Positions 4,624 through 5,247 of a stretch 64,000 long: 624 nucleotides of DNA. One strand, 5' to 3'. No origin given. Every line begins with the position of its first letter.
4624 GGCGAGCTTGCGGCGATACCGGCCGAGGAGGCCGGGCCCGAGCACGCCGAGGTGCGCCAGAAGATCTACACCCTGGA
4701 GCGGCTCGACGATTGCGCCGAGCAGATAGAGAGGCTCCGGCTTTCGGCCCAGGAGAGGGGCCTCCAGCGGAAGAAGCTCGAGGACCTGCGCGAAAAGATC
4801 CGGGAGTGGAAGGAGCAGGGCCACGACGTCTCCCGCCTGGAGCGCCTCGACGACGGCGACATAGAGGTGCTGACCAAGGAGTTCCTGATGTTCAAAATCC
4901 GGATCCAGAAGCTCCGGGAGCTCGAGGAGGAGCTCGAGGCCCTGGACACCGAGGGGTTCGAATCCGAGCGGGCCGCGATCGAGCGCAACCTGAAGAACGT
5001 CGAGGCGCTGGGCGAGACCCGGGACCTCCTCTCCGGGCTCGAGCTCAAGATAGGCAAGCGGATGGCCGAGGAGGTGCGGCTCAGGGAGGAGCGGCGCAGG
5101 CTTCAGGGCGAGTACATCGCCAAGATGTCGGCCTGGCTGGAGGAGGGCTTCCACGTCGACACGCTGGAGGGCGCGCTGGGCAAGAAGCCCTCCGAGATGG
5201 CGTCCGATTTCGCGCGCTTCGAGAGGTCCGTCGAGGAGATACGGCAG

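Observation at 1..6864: Two giant paralogous proteins built from at least 17 copies of an unrecognised ~105-109-aa coiled-coil repeat, directly upstream of the archaellum genes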

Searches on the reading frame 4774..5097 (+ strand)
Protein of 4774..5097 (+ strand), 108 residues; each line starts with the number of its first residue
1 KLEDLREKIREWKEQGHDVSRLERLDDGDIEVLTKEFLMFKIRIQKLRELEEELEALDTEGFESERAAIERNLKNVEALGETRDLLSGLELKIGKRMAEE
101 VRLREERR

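Call 12: search_solved_structures(query=A1, max_evalue=1, show_alignments=2)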
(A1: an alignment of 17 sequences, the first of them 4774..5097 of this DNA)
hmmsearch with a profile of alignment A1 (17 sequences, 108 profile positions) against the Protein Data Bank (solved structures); distinct sequences matched with E-value up to 1: 23.
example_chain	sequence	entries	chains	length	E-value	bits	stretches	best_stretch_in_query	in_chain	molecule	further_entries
6z0m_B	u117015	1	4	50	0.0051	20.4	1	48-90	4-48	Cys-Ncap strand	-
6z0l_B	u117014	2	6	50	0.007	19.9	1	49-90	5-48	Cys-N2 Strand | 'Cys-N2-SO3-' Strand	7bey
6z0l_A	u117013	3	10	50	0.0073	19.9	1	48-90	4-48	Positive Strand | 'Positive' Strand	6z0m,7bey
8qat_A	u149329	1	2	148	0.013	19.1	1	17-98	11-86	Protein Hook homolog 3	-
1g6u_A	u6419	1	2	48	0.018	18.6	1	48-89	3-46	DOMAIN SWAPPED DIMER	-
3k1s_A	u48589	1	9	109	0.069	16.7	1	17-91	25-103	PTS system, cellobiose-specific IIA component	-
2nca_A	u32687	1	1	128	0.12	16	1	39-102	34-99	Hsp90 co-chaperone Cdc37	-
7y9n_A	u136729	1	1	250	0.18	15.4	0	19-56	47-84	Spike protein S2',5HB-H2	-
5apw_A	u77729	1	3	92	0.19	15.3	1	42-95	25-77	GENERAL CONTROL PROTEIN GCN4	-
3w92_A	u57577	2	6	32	0.22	15.1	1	26-53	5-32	Thioester coiled coil peptide | Coiled coil peptide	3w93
5apq_A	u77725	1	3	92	0.23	15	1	42-95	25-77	GENERAL CONTROL PROTEIN GCN4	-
9dm3_A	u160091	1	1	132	0.24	15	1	20-74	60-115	naphthalenediimide binding protein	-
4u5t_A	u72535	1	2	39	0.34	14.5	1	24-51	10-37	VBP leucine zipper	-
5myj_B1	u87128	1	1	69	0.36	14.4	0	43-88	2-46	50S ribosomal protein L29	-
9sob_I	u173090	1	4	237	0.39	14.3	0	28-59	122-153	NUP58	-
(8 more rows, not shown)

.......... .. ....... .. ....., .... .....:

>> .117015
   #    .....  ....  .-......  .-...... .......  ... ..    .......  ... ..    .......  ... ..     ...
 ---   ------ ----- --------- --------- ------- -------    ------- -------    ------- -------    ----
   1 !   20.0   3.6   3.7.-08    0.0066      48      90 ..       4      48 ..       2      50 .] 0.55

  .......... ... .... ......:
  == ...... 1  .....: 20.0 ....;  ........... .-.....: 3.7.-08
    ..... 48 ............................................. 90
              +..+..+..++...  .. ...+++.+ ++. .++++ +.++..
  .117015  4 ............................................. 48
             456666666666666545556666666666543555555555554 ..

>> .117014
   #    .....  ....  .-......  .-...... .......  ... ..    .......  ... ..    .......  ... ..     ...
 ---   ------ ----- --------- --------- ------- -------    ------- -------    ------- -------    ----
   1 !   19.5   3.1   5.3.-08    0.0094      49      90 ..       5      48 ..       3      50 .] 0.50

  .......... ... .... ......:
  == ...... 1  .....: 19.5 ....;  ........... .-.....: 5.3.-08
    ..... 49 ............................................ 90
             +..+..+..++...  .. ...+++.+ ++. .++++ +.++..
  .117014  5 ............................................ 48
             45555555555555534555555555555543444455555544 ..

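Call 13: search_protein_families(library=pfam, alignment_id=A1, max_evalue=10)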
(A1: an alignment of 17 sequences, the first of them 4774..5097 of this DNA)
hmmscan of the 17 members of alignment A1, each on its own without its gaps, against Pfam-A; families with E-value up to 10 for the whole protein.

A. member 1, window:4774-5097:+ (108 aa): 2 families
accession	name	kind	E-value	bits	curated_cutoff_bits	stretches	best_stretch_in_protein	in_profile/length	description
PF02949.25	7tm_6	-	0.41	10.1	25.8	1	37-75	22-60/313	7tm Odorant receptor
PF20503.3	DUF6730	-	1.5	10.3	27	1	30-74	8-49/82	Family of unknown function (DUF6730)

B. families by the number of members that match (of 17 scanned): 11 families
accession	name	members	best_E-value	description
PF20503.3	DUF6730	2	0.17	Family of unknown function (DUF6730)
PF09406.16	DUF2004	1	0.0032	Protein of unknown function (DUF2004)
PF13393.11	tRNA-synt_His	1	0.029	Histidyl-tRNA synthetase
PF10975.14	DUF2802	1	0.033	Protein of unknown function (DUF2802)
PF25296.1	Decapeptide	1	0.068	Decapeptide repeat region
PF04538.17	BEX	1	0.12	Brain expressed X-linked like family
PF23746.1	Gp41_Mu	1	0.13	Tail assembly protein gp41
PF14077.11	WD40_alt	1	0.31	Alternative WD40 repeat motif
PF02949.25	7tm_6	1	0.41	7tm Odorant receptor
PF21985.2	TR61B_FKBP-like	1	1.2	TR61B FKBP-like domain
PF17565.7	DUF5471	1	7.2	Family of unknown function (DUF5471)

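Call 14: find_homologous_proteins(query=A1, max_evalue=0.001)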
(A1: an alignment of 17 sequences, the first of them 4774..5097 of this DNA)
Query A1 (17 sequences): 8000 candidates shared short words with the query, none scored E <= 0.001.

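Call 23: search_protein_representatives(alignment_id=A1)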
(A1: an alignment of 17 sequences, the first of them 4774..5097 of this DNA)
Query: 17 sequences, 108 profile positions. Proteins with E-value up to 0.001 (for the whole library): 980; up to 1e-10: 335; up to 1e-30: 86. The best 150 are listed.
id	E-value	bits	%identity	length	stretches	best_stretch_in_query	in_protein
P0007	1.8e-258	855.0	-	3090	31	1-97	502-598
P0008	2.5e-227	754.9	-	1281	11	3-107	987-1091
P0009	1.2e-226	752.7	-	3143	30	2-96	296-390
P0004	1.5e-223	742.7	-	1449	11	2-107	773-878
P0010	6.5e-198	660.3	-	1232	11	1-107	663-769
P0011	1.7e-194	649.3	-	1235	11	1-107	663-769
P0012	4.7e-190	635.0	-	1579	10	4-106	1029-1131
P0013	1.2e-178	598.3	-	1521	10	4-99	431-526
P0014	2.3e-178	597.4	-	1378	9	2-107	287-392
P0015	1.0e-168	566.3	-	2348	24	2-98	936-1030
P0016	5.3e-162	544.7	-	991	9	4-105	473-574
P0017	2.4e-159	536.2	-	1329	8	2-108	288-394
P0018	2.6e-155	523.2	-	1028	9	4-105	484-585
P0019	2.4e-153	516.9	-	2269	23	1-98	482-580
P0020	1.6e-138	469.2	-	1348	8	1-102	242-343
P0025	1.4e-117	401.8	-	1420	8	1-102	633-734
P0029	5.8e-88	306.5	-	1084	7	2-95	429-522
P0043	1.8e-66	237.4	-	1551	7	1-100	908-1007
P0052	8.5e-54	196.6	-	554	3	1-107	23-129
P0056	6.5e-51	187.4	-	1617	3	3-95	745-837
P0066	2.4e-43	163.0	-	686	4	1-99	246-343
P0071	5.7e-40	152.2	-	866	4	2-95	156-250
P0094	1.4e-29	118.8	-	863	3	1-97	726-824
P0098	3.4e-29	117.5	-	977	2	1-100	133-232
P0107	1.4e-27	112.3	-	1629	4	9-97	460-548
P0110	4.0e-27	110.8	-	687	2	1-95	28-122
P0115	6.7e-26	106.9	-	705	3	29-98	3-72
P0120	4.5e-24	101.0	-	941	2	9-97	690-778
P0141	1.3e-20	89.9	-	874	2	3-97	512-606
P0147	6.7e-20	87.6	-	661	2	4-94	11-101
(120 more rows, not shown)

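Call 28: search_protein_families(library=pfam, proteins=[P0147, P0110, P0025, P0098, P0094, P0120, P0115, P0107, P0052, P0066], max_evalue=0.01)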
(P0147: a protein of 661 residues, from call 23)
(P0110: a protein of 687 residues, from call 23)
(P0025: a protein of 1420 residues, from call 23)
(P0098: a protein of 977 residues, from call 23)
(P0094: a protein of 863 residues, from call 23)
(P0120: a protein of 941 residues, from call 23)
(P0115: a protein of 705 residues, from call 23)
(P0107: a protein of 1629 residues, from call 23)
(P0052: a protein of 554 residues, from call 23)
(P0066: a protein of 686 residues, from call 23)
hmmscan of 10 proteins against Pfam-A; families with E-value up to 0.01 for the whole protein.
P0147 (661 aa): 20 families
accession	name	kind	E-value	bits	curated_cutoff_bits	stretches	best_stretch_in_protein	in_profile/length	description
PF07719.23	TPR_2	-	8.4e-22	75.9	27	3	254-281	4-31/34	Tetratricopeptide repeat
PF00515.34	TPR_1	-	3.1e-21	74.7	27.8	2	563-594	3-34/34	Tetratricopeptide repeat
PF13181.12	TPR_8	-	4.7e-18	64.2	25.7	1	597-628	3-34/34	Tetratricopeptide repeat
PF13428.12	TPR_14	-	1.9e-14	53.1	23.5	0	253-290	3-40/44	Tetratricopeptide repeat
PF13371.12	TPR_9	-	1.5e-10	41.3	35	1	586-632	20-66/73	Tetratricopeptide repeat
PF13174.12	TPR_6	-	4.7e-10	39.9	26.3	0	257-280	6-29/33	Tetratricopeptide repeat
PF13432.12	TPR_16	-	9.7e-10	39.2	32.7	0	533-592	3-62/65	Tetratricopeptide repeat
PF13414.12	TPR_11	-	1.6e-09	37.7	26.8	1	534-573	1-40/42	TPR repeat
PF13431.12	TPR_17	-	2.5e-09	37.1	24.4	1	549-581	1-33/34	Tetratricopeptide repeat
PF14559.12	TPR_19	-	7.5e-09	36.2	25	1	574-630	4-60/68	Tetratricopeptide repeat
PF13424.12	TPR_12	-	3.4e-08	34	30.1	1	538-590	14-74/77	Tetratricopeptide repeat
PF23914.1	TPR_CcmH_CycH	-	8.6e-08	32.6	42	0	588-632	43-87/158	Cytochrome c-type biogenesis protein H TPR domain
PF12895.13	ANAPC3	-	1.8e-06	28.6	27.2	0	258-295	30-66/82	Anaphase-promoting complex, cyclosome, subunit 3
PF23558.1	TPR_P4H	-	7.7e-06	26.4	27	0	525-567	40-82/91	Prolyl 4-hydroxylase peptide-substrate-binding domain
PF25062.1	ARM_TT21_N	-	2.3e-05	24.7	40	0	532-621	105-194/222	Tetratricopeptide repeat protein 21 N-terminal ARM repeat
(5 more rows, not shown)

P0110 (687 aa): 17 families
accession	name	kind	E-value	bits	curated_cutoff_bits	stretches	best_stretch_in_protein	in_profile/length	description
PF00515.34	TPR_1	-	8.6e-17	60.6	27.8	2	589-620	3-34/34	Tetratricopeptide repeat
PF07719.23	TPR_2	-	3.9e-14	52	27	1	588-619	2-33/34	Tetratricopeptide repeat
PF13414.12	TPR_11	-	6.8e-12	45.3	26.8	1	599-631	6-38/42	TPR repeat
PF14559.12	TPR_19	-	1.3e-09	38.6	25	0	563-623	1-61/68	Tetratricopeptide repeat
PF13428.12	TPR_14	-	7.3e-09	35.9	23.5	0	599-629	13-43/44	Tetratricopeptide repeat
PF13431.12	TPR_17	-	1.7e-08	34.5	24.4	0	609-632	1-24/34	Tetratricopeptide repeat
PF13181.12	TPR_8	-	1.8e-06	28.1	25.7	0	588-619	2-33/34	Tetratricopeptide repeat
PF01239.28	PPTA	-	2.4e-06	27.4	29.5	1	603-631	1-29/32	Protein prenyltransferase alpha subunit repeat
PF13432.12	TPR_16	-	6.2e-06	27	32.7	0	560-618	4-62/65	Tetratricopeptide repeat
PF23914.1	TPR_CcmH_CycH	-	3.8e-05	24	42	0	548-580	116-148/158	Cytochrome c-type biogenesis protein H TPR domain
PF25064.1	ARM_TT21_5th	-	0.00011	22.9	27.8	1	564-619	12-67/117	TT21 fifth ARM repeats domain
PF13424.12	TPR_12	-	0.00018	22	30.1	1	588-617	4-33/77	Tetratricopeptide repeat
PF14863.12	Alkyl_sulf_dimr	-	0.0005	20.9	26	1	331-379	69-117/139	Alkyl sulfatase dimerisation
PF24575.1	TPR_Slam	-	0.002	19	35.2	0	594-643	54-103/104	Surface lipoprotein assembly modifier, N-terminal TPR repeats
PF23558.1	TPR_P4H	-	0.0034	17.9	27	0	330-373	43-84/91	Prolyl 4-hydroxylase peptide-substrate-binding domain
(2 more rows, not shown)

P0025 (1420 aa): 7 families
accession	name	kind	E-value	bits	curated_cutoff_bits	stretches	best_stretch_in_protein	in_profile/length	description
PF00308.24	Bac_DnaA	-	2.8e-68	229.6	23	1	962-1121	3-162/162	Bacterial DnaA ATPAse domain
PF01695.23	IstB_IS21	-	1.4e-08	35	24.1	1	996-1099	95-195/238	IstB-like ATP binding protein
PF12773.13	DZR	-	3.6e-05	24.3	27.3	1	1348-1394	1-45/45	Double zinc ribbon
PF13248.11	Zn_ribbon_3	-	9e-05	22.2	27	0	1372-1396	1-25/26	zinc-ribbon domain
PF13240.11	Zn_Ribbon_1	-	0.00062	19.9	25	0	1347-1366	1-20/23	zinc-ribbon domain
PF00004.35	AAA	-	0.00074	20.4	21.2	0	997-1088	2-91/131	ATPase family associated with various cellular activities (AAA)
PF13191.12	AAA_16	-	0.0013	19.6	32.6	0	988-1086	21-124/167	AAA ATPase domain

P0098 (977 aa): 3 families
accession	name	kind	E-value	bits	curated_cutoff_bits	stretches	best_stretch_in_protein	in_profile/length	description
PF00308.24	Bac_DnaA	-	3.8e-57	193.4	23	1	493-649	4-161/162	Bacterial DnaA ATPAse domain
PF05763.18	DUF835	-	1.4e-26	93.3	33.1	1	841-973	4-136/136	Protein of unknown function (DUF835)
PF13191.12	AAA_16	-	0.0063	17.5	32.6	0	512-615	15-124/167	AAA ATPase domain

P0094 (863 aa): 1 family
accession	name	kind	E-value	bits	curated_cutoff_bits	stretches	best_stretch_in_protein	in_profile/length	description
PF24336.1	DUF7504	-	0.0051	17.7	27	0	313-390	91-173/179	Family of unknown function (DUF7504)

P0120 (941 aa): 1 family
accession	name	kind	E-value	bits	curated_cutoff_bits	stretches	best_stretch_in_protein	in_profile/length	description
PF13240.11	Zn_Ribbon_1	-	0.0002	21.5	25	1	918-939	1-22/23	zinc-ribbon domain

P0115 (705 aa): 1 family
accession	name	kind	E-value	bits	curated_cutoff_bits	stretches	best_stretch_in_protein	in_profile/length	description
PF13424.12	TPR_12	-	0.00019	22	30.1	0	329-374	8-55/77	Tetratricopeptide repeat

P0107 (1629 aa): 11 families
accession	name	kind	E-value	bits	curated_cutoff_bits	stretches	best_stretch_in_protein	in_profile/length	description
PF13646.12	HEAT_2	-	5.2e-20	72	27.7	1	157-237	5-86/88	HEAT repeats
PF14559.12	TPR_19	-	4.3e-13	49.8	25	1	1175-1218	13-53/68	Tetratricopeptide repeat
PF13428.12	TPR_14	-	1.2e-09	38.3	23.5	0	1230-1260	3-33/44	Tetratricopeptide repeat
PF02985.28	HEAT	-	4.9e-09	36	23.5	0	156-177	4-25/31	HEAT repeat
PF13181.12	TPR_8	-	5.7e-08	32.8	25.7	0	1236-1260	9-33/34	Tetratricopeptide repeat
PF07719.23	TPR_2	-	1.8e-07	31.2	27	0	1059-1092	1-34/34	Tetratricopeptide repeat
PF00515.34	TPR_1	-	3.8e-06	26.9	27.8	1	1066-1092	8-34/34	Tetratricopeptide repeat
PF13432.12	TPR_16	-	0.00029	21.6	32.7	0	1067-1107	5-45/65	Tetratricopeptide repeat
PF13513.12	HEAT_EZ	-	0.00057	20.8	27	0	152-177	28-53/55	HEAT-like repeat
PF03130.22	HEAT_PBS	-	0.0036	18.1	20.9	0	168-194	1-27/27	PBS lyase HEAT-like repeat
PF12717.13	Cnd1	-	0.0093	16.5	26.4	0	157-280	26-155/162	non-SMC mitotic condensation complex subunit 1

P0052 (554 aa): 0 families

P0066 (686 aa): 1 family
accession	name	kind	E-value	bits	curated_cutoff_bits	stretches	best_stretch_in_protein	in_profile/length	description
PF12072.13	RNase_Y_N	-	0.0034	17.3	32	1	28-87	57-116/201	RNase Y N-terminal region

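Call 39: find_encoding_contigs(protein=P0025, flank=8000, max_places=3)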
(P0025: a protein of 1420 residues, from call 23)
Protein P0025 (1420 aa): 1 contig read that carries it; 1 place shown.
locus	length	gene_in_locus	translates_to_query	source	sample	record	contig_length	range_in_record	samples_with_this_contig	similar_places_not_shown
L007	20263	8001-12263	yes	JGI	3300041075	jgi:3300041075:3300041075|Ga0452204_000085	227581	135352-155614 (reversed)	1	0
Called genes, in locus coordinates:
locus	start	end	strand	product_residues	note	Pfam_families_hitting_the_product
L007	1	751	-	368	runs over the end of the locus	PF02754:CCG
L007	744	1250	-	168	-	PF13237:Fer4_10 (weak), PF12838:Fer4_7 (weak), PF13183:Fer4_8, PF13187:Fer4_9, PF13534:Fer4_17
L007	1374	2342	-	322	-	PF01012:ETF, PF00766:ETF_alpha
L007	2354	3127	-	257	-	PF01012:ETF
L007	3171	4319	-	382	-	PF02771:Acyl-CoA_dh_N, PF02770:Acyl-CoA_dh_M, PF00441:Acyl-CoA_dh_1, PF08028:Acyl-CoA_dh_2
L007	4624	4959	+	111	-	PF13183:Fer4_8 (faint), PF13484:Fer4_16 (faint), PF14697:Fer4_21 (weak), PF12797:Fer4_2 (weak), PF12837:Fer4_6 (faint), PF00037:Fer4 (weak), PF12838:Fer4_7, PF13187:Fer4_9 (weak), +2 more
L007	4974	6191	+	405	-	PF01855:POR_N, PF17147:PFOR_II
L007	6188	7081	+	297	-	PF02775:TPP_enzyme_C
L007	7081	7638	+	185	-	PF01558:POR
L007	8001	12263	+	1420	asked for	PF00308:Bac_DnaA, PF01695:IstB_IS21 (weak), PF13248:Zn_ribbon_3 (faint)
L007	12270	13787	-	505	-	PF00478:IMPDH, PF00571:CBS (faint), PF01070:FMN_dh, PF03060:NMO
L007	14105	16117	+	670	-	PF00270:DEAD, PF04851:ResIII, PF08148:DSHCT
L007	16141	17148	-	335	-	PF04014:MazE_antitoxin, PF01895:PhoU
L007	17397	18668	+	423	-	PF01384:PHO4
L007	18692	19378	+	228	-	PF01865:PhoU_div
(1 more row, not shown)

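Call 41: find_encoding_contigs(protein=P0007, flank=10000, max_places=2)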
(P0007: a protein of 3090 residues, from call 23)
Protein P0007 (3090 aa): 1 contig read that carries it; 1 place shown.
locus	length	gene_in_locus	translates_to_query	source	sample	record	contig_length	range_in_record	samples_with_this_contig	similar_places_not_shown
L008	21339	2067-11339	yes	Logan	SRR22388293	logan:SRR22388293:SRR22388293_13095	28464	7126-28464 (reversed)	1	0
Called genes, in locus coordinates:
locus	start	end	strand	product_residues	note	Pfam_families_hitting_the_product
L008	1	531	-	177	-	?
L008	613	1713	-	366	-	PF01025:GrpE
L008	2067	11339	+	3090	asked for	-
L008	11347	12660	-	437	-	PF03453:MoeA_N, PF00994:MoCF_biosynth, PF03454:MoeA_C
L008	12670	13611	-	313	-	PF06325:PrmA, PF05175:MTS, PF13847:Methyltransf_31, PF08241:Methyltransf_11, PF08242:Methyltransf_12 (weak), PF09445:Methyltransf_15 (weak), PF13649:Methyltransf_25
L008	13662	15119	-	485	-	PF01520:Amidase_3 (faint)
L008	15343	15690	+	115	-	PF13620:CarboxypepD_reg, PF13715:CarbopepD_reg_2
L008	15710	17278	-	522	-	PF13180:PDZ_2 (faint), PF00595:PDZ, PF17820:PDZ_6 (weak), PF03572:Peptidase_S41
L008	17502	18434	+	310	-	PF00092:VWA, PF13519:VWA_2, PF13768:VWA_3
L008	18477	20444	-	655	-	PF02310:B12-binding, PF04055:Radical_SAM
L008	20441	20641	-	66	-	PF20095:DUF6485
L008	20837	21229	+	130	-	PF00072:Response_reg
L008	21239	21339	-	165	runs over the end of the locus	PF13690:CheX (weak)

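Call 44: find_encoding_contigs(protein=P0012, flank=10000, max_places=2)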
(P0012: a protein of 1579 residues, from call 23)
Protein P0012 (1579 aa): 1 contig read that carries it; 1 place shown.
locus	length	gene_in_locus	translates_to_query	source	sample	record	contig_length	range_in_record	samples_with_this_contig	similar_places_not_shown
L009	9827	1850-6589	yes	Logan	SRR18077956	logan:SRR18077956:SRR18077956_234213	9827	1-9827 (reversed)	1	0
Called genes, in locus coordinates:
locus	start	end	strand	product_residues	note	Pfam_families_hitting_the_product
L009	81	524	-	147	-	PF14464:Prok-JAB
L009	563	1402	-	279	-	PF01513:NAD_kinase, PF20143:NAD_kinase_C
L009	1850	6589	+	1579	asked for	-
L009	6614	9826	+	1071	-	?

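Call 47: find_encoding_contigs(protein=P0147, flank=8000, max_places=2)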
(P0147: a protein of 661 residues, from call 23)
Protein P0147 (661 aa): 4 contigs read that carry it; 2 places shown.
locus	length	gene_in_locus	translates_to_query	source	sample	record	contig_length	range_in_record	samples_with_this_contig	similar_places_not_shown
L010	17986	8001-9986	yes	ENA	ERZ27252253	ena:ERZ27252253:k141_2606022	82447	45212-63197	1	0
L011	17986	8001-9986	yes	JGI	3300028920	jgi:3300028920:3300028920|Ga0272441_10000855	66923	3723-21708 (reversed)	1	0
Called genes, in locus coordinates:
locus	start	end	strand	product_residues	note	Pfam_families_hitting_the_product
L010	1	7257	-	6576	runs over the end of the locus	-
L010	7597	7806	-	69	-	-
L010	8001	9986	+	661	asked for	PF23558:TPR_P4H (faint), PF12895:ANAPC3 (faint), PF13431:TPR_17 (faint), PF14559:TPR_19 (faint), PF23914:TPR_CcmH_CycH (faint), PF13371:TPR_9 (faint), PF07719:TPR_2 (faint), PF00515:TPR_1 (weak), +6 more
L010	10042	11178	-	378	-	PF01757:Acyl_transf_3, PF07786:HGSNAT_cat (weak)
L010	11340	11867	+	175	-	PF01661:Macro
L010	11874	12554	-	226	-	PF04967:HTH_10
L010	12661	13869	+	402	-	PF01266:DAO (faint), PF05834:Lycopene_cycl (weak), PF12831:FAD_oxidored, PF22578:GGR_cat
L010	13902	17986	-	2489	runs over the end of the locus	PF19190:BACON_2 (faint), PF07705:CARDB, PF07705:CARDB, PF18911:PKD_4, PF00801:PKD, PF18911:PKD_4, PF00801:PKD, PF18911:PKD_4, +6 more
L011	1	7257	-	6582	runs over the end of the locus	-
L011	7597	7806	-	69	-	-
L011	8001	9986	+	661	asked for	PF23558:TPR_P4H (faint), PF12895:ANAPC3 (faint), PF13431:TPR_17 (faint), PF14559:TPR_19 (faint), PF23914:TPR_CcmH_CycH (faint), PF13371:TPR_9 (faint), PF07719:TPR_2 (faint), PF00515:TPR_1 (weak), +6 more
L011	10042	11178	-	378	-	PF01757:Acyl_transf_3, PF07786:HGSNAT_cat (weak)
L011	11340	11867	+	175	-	PF01661:Macro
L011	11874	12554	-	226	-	PF04967:HTH_10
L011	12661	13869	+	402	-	PF01266:DAO (faint), PF05834:Lycopene_cycl (weak), PF12831:FAD_oxidored, PF22578:GGR_cat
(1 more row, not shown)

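Call 51: search_protein_families(library=pfam, proteins=[P0014, P0120, P0056], max_evalue=0.05)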
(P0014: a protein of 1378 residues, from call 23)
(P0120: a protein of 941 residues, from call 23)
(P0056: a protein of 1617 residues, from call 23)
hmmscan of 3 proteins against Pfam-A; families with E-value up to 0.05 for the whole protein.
P0014 (1378 aa): 3 families
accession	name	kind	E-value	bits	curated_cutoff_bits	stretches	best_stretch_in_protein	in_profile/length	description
PF05763.18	DUF835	-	5.3e-34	117.4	33.1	1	17-150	4-135/136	Protein of unknown function (DUF835)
PF20503.3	DUF6730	-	0.016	16.6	27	0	849-882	4-37/82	Family of unknown function (DUF6730)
PF21610.2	FlgA_N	-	0.017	15.4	27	1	85-106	25-46/70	Flagellar protein FlgA, N-terminal domain-like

P0120 (941 aa): 1 family
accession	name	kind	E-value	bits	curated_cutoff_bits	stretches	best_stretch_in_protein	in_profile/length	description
PF13240.11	Zn_Ribbon_1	-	0.0002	21.5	25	1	918-939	1-22/23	zinc-ribbon domain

P0056 (1617 aa): 5 families
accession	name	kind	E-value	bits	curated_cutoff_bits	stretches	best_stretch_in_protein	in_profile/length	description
PF06745.19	ATPase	-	2.9e-26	92.7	26.6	1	499-733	2-228/231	KaiC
PF24336.1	DUF7504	-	6.9e-09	36.8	27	1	557-692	42-179/179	Family of unknown function (DUF7504)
PF05625.17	PAXNEB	-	6.8e-05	22.5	28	1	606-696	176-276/366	PAXNEB protein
PF14417.12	MEDS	-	0.0023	18.2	29.8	1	533-588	17-72/161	MEDS: MEthanogen/methylotroph, DcmR Sensory domain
PF23365.1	DUF7090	-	0.0057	16.8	27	1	658-694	148-184/192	Family of unknown function (DUF7090)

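Call 59: find_encoding_contigs(protein=P0010, flank=10000, max_places=2)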
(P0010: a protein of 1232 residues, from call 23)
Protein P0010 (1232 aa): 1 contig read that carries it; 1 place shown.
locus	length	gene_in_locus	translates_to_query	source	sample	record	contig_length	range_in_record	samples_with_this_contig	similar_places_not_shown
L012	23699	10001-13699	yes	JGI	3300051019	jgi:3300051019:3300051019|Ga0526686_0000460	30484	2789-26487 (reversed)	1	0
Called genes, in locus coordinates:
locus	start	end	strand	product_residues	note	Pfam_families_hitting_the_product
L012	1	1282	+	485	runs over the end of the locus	PF17032:Zn_ribbon_15 (faint), PF13248:Zn_ribbon_3 (faint), PF18912:DZR_2 (faint), PF13240:Zn_Ribbon_1 (faint), PF12773:DZR (weak)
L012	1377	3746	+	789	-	PF00801:PKD, PF18911:PKD_4, PF07705:CARDB (weak), PF13248:Zn_ribbon_3 (weak)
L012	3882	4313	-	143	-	PF14464:Prok-JAB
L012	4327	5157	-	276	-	PF01513:NAD_kinase, PF20143:NAD_kinase_C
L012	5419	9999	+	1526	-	PF06745:ATPase (faint)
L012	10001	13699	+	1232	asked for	-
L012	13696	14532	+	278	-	PF06745:ATPase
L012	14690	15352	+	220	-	PF01917:Flagellin_arch-type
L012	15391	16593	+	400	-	PF05377:FlaC_arch, PF04659:Arch_fla_DE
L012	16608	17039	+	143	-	PF01917:Flagellin_arch-type (weak)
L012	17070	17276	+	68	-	-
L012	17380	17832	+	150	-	PF01917:Flagellin_arch-type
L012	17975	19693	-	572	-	PF00890:FAD_binding_2, PF01134:GIDA (faint), PF01266:DAO (weak), PF03486:HI0933_like (faint), PF07992:Pyr_redox_2 (weak), PF02910:Succ_DH_flav_C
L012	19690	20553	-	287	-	PF02754:CCG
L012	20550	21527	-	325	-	PF13085:Fer2_3, PF13237:Fer4_10 (weak), PF13183:Fer4_8, PF13534:Fer4_17 (weak)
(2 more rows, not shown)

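Call 60: find_encoding_contigs(protein=P0011, flank=10000, max_places=2)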
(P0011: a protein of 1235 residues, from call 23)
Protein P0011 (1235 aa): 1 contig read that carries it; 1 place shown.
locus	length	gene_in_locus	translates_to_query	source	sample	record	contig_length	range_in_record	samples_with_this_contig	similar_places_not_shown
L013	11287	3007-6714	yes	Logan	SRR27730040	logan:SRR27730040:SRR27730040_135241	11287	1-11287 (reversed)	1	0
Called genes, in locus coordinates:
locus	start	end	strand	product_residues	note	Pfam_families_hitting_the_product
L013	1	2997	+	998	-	?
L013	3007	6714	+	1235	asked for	-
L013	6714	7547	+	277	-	PF06745:ATPase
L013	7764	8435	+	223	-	PF01917:Flagellin_arch-type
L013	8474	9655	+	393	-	PF05377:FlaC_arch, PF04659:Arch_fla_DE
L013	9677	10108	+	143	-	PF01917:Flagellin_arch-type (weak)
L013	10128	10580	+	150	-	PF01917:Flagellin_arch-type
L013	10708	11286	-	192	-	?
